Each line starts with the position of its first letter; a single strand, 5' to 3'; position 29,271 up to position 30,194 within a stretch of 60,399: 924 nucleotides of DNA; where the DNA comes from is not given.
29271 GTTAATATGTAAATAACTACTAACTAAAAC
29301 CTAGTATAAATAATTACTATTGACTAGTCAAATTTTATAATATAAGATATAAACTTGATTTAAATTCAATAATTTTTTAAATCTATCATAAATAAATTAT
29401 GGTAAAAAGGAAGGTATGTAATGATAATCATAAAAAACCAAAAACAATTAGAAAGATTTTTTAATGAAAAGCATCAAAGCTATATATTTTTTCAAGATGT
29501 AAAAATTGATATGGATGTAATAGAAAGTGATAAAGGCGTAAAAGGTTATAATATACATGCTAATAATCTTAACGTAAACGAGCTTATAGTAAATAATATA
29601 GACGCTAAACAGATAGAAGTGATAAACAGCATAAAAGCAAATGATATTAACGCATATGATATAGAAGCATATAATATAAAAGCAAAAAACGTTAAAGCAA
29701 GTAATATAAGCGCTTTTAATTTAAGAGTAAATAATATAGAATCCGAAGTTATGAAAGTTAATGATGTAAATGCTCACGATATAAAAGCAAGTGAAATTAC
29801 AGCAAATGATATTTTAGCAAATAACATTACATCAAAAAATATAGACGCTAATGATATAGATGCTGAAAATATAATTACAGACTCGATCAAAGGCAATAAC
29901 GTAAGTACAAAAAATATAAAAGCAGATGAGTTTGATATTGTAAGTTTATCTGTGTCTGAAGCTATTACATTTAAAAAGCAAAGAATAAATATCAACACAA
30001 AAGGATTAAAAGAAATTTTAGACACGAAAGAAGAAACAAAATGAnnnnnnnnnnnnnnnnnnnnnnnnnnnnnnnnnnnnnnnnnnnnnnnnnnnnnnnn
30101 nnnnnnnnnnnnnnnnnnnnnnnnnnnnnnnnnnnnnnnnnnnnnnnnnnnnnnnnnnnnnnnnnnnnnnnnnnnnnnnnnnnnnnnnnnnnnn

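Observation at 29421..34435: Eight tandem same-strand paralogues of an unrecognised repeat-protein family with conserved N- and C-terminal caps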

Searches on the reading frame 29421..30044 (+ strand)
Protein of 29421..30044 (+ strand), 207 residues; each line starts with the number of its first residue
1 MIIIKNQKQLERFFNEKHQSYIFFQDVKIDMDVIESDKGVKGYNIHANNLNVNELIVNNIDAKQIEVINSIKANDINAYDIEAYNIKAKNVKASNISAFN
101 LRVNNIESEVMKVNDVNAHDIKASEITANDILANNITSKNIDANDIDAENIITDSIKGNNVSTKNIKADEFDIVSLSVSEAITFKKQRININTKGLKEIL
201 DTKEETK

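Call 3: search_protein_families(library=pfam, proteins=[window:29421-30044:+], max_evalue=1)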
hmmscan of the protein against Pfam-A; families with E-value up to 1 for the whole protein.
window:29421-30044:+ (207 aa): 2 families
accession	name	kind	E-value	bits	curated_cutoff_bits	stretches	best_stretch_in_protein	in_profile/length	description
PF25296.1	Decapeptide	-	0.018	15.3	45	1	72-134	8-70/74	Decapeptide repeat region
PF10572.14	UPF0556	-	0.15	12.5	25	1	16-60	55-98/123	UPF0556 domain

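Call 4: search_protein_families(library=ncbifam, proteins=[window:29421-30044:+], max_evalue=1)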
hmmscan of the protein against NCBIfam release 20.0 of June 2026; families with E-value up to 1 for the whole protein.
window:29421-30044:+ (207 aa): 1 family
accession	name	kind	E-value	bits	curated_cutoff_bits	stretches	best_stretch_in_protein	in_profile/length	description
NF033900.0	T4SS_IcmE_DotG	equivalog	0.00071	17.8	750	1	48-168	341-459/1008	type IVB secretion system protein DotG/IcmE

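Call 6: find_homologous_proteins(query=A1, max_evalue=0.001)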
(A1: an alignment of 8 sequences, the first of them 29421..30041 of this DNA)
Query A1 (8 sequences) (207 aa, profile of the alignment): 17 proteins with E <= 0.001 among 8000 candidates.
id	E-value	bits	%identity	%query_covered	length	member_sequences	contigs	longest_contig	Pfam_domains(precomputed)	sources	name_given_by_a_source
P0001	6.7e-54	201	27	96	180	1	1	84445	-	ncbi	-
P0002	5.5e-38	149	28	39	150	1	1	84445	-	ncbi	-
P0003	2.5e-21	94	34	79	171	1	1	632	-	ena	-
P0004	2.6e-21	94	31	69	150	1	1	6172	-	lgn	-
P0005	4.8e-21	93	35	65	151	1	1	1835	-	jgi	-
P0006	2.1e-20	91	35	51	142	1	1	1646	-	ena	-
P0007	4.2e-20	90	31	83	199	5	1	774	-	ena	-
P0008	4.4e-20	90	32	61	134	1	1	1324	-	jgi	-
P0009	7.3e-17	80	34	63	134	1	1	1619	-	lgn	-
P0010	2.1e-16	78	33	58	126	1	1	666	-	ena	-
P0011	3.2e-13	68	44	48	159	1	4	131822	-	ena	-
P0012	6.5e-12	64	26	62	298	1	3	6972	-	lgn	-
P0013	1.1e-10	60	36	45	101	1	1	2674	-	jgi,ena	-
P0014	1.8e-9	56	38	45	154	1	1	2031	-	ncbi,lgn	-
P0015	6.8e-9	54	29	49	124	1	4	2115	-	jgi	jgi:hypothetical protein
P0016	1.1e-7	50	38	41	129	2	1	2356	-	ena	-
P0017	1.0e-6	47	27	90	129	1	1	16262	-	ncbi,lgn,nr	ncbi:MAG: hypothetical protein EOL97_09735 [Spirochaetia bacterium]|nr:hypothetical protein [Spiroch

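Call 7: search_solved_structures(query=A1, max_evalue=10, show_alignments=2)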
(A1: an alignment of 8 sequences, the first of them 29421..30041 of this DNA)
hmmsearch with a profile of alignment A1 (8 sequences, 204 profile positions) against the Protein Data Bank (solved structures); distinct sequences matched with E-value up to 10: 14.
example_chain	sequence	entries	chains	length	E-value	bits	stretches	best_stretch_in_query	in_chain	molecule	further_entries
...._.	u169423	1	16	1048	4.9e-08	36.2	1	41-165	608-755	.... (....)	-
7muc_AG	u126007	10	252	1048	4.9e-08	36.2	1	41-165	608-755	IcmE protein | IcmE (DotG)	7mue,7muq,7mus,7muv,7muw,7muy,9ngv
4yfo_A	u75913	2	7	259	0.00011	25.2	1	38-156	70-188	beta1_ex1 | 6beta1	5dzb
8h2i_cO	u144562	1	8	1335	0.0024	20.8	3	29-114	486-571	P20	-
4yei_A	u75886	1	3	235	0.0046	19.9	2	51-141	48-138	beta1mut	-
4yc5_A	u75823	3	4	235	0.0049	19.8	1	55-154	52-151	beta1 | beta1 protein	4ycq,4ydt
5dra_A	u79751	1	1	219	0.013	18.5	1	46-153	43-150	3beta1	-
5di5_A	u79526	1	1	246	0.02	17.9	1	45-119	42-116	beta1 t801 loop variant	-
5dn0_A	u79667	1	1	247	0.073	16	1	50-116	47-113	beta1 t1555 loop variant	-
5dns_A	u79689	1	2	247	0.082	15.8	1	47-110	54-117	t1428 beta1 loop design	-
5dqa_A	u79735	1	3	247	0.12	15.3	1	48-109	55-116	t3284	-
6omx_A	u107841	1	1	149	0.22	14.4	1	38-102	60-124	Alr5209 protein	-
3jx8_A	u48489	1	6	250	0.61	13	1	35-125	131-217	Putative lipoprotein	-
2j8k_A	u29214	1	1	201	4.3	10.2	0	36-100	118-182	NP275-NP276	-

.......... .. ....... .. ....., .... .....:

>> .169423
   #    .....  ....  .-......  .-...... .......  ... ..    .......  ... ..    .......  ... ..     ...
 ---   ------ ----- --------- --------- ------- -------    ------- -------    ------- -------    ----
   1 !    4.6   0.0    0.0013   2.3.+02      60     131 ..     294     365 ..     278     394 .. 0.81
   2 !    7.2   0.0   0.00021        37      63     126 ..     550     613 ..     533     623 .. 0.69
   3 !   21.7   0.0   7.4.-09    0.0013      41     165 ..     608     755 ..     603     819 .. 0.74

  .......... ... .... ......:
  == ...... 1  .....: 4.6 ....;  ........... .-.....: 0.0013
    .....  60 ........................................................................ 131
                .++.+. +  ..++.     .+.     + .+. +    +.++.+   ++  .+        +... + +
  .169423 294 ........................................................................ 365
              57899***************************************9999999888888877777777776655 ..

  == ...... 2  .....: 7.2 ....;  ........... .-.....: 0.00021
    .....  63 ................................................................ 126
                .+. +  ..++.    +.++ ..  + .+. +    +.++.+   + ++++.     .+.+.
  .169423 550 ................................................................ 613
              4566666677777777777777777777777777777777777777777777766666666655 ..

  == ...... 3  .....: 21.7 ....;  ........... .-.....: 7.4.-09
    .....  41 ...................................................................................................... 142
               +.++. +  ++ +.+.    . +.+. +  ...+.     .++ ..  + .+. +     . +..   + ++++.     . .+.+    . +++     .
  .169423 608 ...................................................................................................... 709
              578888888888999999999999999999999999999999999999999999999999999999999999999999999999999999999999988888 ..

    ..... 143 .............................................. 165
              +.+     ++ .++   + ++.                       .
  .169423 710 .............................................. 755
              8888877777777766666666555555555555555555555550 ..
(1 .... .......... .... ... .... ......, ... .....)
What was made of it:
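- Closest known: Pentapeptide-repeat proteins. Same: Weak-to-moderate profile similarity: DotG 4.9e-8, synthetic RFR designs 1e-4 (call 7).
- Solenoid similarity: the profile hits pentapeptide solenoids in the PDB, DotG at 4.9e-8 and synthetic RFR designs at 1e-4 (call 7). The profile hits pentapeptide solenoids in the PDB (call 7).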

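Call 10: find_encoding_contigs(protein=P0001, flank=3000, max_places=3)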
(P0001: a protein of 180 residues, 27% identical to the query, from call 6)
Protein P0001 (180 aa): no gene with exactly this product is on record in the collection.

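Call 11: find_encoding_contigs(protein=P0011, flank=10000, max_places=4)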
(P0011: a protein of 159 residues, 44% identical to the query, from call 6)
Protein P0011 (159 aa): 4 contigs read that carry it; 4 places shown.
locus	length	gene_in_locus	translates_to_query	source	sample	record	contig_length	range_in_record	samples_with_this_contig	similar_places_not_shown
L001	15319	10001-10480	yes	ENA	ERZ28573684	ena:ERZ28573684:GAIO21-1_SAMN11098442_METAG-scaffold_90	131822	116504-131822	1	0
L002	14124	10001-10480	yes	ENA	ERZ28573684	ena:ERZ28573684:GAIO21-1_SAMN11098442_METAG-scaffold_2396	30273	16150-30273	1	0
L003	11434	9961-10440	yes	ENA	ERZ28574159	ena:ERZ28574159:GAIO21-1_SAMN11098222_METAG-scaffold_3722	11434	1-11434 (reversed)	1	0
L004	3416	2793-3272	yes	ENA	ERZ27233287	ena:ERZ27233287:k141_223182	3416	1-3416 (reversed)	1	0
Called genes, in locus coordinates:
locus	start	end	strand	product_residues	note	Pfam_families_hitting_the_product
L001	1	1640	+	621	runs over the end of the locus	PF03420:Peptidase_S77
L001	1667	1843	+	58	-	-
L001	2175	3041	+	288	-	-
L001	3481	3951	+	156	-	-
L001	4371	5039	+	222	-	PF24308:DUF7487 (weak)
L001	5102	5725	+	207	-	PF07068:Gp23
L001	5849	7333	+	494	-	-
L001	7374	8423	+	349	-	-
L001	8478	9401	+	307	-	PF01501:Glyco_transf_8 (weak), PF11051:Mannosyl_trans3 (weak)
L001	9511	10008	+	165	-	-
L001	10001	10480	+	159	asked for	-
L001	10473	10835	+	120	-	-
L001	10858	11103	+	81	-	-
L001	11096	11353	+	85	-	-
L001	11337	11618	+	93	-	-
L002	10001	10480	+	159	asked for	-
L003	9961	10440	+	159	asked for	-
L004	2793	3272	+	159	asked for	-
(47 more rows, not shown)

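Call 12: find_encoding_contigs(protein=P0017, flank=10000, max_places=3)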
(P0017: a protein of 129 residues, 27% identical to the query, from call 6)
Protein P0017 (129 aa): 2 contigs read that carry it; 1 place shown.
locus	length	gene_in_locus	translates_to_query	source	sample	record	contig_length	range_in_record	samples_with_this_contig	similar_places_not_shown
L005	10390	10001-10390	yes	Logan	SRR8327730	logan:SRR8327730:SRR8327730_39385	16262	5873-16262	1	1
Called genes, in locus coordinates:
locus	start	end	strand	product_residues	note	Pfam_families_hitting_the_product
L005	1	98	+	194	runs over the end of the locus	PF09588:YqaJ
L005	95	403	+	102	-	-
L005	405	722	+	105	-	-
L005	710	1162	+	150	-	-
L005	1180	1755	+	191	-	-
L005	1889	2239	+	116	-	-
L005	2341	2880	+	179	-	PF03013:Pyr_excise (weak)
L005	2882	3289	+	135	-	-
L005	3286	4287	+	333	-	PF13481:AAA_25 (faint), PF03796:DnaB_C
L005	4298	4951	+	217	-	PF01807:Zn_ribbon_DnaG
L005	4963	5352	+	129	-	-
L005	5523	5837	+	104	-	-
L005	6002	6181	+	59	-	PF01381:HTH_3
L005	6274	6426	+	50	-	-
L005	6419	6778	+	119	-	-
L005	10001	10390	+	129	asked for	?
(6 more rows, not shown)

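Call 13: predict_structure(alignment_id=A1)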
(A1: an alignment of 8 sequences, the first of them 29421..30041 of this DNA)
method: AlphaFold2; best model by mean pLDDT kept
length: 207 residues; sequences in the alignment: 8
mean_pLDDT: 89.0   pTM: 0.81
mean pLDDT of the five models: 89.0, 88.6, 88.5, 83.1, 81.4
residues with pLDDT >= 90: 166; 70-90: 13; 50-70: 7; < 50: 21
segments of 3 or more residues with pLDDT < 50: 186-190, 192-207
pLDDT, mean of each block of 10 residues (from residue 1): 95 96 96 95 97 98 98 98 98 98 98 97 98 97 96 93 91 81 52 45 35
secondary structure, 60 per line:
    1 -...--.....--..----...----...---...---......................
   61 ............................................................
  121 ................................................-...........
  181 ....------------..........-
elements in order: E2-4 H7-11 E20-22 E27-29 E33-35 E39-168 E170-184 H197-206
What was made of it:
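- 29421..30044 (+): P1, 207 aa: N-cap, about 29 pentapeptides, disordered tail with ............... AF2 model pLDDT 89, pTM 0.81, continuous beta over residues 39-184 (call 13).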

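Call 14: search_protein_families(library=phrogs, proteins=[window:29421-30044:+, P0004, P0011, P0017, P0012, P0014], max_evalue=0.1)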
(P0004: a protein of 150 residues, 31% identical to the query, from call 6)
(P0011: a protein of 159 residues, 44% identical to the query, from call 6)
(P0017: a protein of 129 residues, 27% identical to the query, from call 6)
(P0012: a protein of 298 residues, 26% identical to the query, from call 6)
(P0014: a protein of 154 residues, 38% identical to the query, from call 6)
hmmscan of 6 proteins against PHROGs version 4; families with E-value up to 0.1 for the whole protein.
window:29421-30044:+ (207 aa): 2 families
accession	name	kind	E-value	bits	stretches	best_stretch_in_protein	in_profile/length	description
phrog_26466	-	unknown function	2.9e-07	28.9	1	30-175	1810-1948/2337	-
phrog_32822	-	head and packaging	3.9e-06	25.8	1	40-186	939-1079/1548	virion structural protein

P0004 (150 aa): 3 families
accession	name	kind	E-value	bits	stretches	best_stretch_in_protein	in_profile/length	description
phrog_26466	-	unknown function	2.3e-06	25.9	1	32-133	1816-1920/2337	-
phrog_32822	-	head and packaging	0.0005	18.8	1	42-112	981-1051/1548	virion structural protein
phrog_1330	-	tail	0.002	17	1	40-91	1008-1059/1361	tail protein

P0011 (159 aa): 4 families
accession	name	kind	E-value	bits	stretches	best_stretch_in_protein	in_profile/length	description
phrog_26466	-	unknown function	7.3e-05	20.9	1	45-123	1395-1473/2337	-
phrog_32822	-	head and packaging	0.00022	20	1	46-127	999-1080/1548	virion structural protein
phrog_19445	-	head and packaging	0.0039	16.2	1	43-108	766-827/1114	tail tip protein Tal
phrog_1330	-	tail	0.043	12.6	1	75-154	1017-1085/1361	tail protein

P0017 (129 aa): 1 family
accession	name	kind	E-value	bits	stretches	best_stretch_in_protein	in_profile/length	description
phrog_38614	-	unknown function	0.019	16.3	1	5-61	6-64/74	-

P0012 (298 aa): 0 families

P0014 (154 aa): 6 families
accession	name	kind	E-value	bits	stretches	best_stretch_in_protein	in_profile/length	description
phrog_26466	-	unknown function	7.8e-05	20.8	1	26-93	1808-1875/2337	-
phrog_1330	-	tail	0.00055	18.9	1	50-133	1016-1070/1361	tail protein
phrog_19449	-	unknown function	0.029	15.8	1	13-83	24-92/107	-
phrog_1804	-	lysis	0.052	14.4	0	54-92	63-104/136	Rz-like spanin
phrog_24501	-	unknown function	0.061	14.8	1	28-90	43-105/117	-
phrog_6005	-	head and packaging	0.097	11.1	0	32-95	865-930/1512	virion structural protein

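Call 15: search_protein_families(library=pfam, proteins=[P0003, P0004, P0005, P0007, P0011, P0012, P0014, P0016, P0017], max_evalue=1)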
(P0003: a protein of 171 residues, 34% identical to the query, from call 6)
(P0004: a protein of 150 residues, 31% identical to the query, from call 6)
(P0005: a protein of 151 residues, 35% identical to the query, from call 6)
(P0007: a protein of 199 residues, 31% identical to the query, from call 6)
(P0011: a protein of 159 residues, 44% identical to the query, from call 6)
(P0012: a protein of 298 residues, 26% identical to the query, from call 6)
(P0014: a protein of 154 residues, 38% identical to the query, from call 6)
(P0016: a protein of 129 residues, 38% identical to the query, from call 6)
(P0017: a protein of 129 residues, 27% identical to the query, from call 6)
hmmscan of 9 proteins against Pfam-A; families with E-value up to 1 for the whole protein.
P0003 (171 aa): 1 family
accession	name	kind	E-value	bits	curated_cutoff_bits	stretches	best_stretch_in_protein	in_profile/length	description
PF09314.17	DUF1972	-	0.31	11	25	0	74-141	51-115/186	Domain of unknown function (DUF1972)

P0004 (150 aa): 0 families

P0005 (151 aa): 5 families
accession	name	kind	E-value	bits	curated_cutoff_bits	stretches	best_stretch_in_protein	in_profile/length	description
PF10184.16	DUF2358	-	0.079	13.6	24.3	1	8-74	9-76/113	Uncharacterized conserved protein (DUF2358)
PF21682.2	AF_2299-like_N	-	0.11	12.9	27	1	15-65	75-124/134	CDP-alcohol phosphatidyltransferase AF_2299-like, N-terminal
PF11920.14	DUF3438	-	0.12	12.2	25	1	53-102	158-206/252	Protein of unknown function (DUF3438)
PF18666.6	CBM64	-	0.18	12.3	25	0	46-64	24-42/74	Carbohydrate-binding module 64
PF24158.1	DUF7409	-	0.95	10.2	27.8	0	83-99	11-27/47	Domain of unknown function (DUF7409)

P0007 (199 aa): 3 families
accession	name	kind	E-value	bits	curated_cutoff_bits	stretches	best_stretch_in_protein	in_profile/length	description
PF25296.1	Decapeptide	-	0.0062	16.8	45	2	77-145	4-72/74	Decapeptide repeat region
PF13145.12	Rotamase_2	-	0.018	16.3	27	1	23-111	4-86/121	PPIC-type PPIASE domain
PF22247.2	Diox-like_N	-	0.022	15.3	27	0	93-123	9-39/60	Catechol 2,3-dioxygenase-like N-terminal domain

P0011 (159 aa): 0 families

P0012 (298 aa): 2 families
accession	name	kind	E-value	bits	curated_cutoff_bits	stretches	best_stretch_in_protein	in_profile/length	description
PF08708.16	PriCT_1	-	0.19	11.8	21.1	1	128-163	27-62/67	Primase C terminal 1 (PriCT-1)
PF12452.13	DUF3685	-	0.2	11.8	25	1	127-209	59-139/192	Protein of unknown function (DUF3685)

P0014 (154 aa): 3 families
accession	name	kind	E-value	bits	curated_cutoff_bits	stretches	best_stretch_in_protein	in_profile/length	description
PF22177.2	PBP1_XylR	-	0.0086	16.8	27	1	11-60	13-64/98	XylR N-terminal domain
PF24158.1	DUF7409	-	0.11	13.3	27.8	0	74-95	9-30/47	Domain of unknown function (DUF7409)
PF07902.16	Gp58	-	0.15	10.8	34.5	1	17-85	377-443/594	gp58-like protein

P0016 (129 aa): 2 families
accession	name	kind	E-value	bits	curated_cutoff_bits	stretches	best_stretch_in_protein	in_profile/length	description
PF24158.1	DUF7409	-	0.0067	17.1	27.8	0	74-89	14-29/47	Domain of unknown function (DUF7409)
PF04519.19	Bactofilin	-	0.09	13.5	27.9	1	14-87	1-80/98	Polymer-forming cytoskeletal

P0017 (129 aa): 1 family
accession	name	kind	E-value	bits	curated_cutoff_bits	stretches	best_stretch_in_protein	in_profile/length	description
PF07006.16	DUF1310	-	0.25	12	30.1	1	55-90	38-72/119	Protein of unknown function (DUF1310)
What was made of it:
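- On Bactofilin (PF04519): The only hit is P0016, a phage-type relative, at E 0.09 (call 15).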
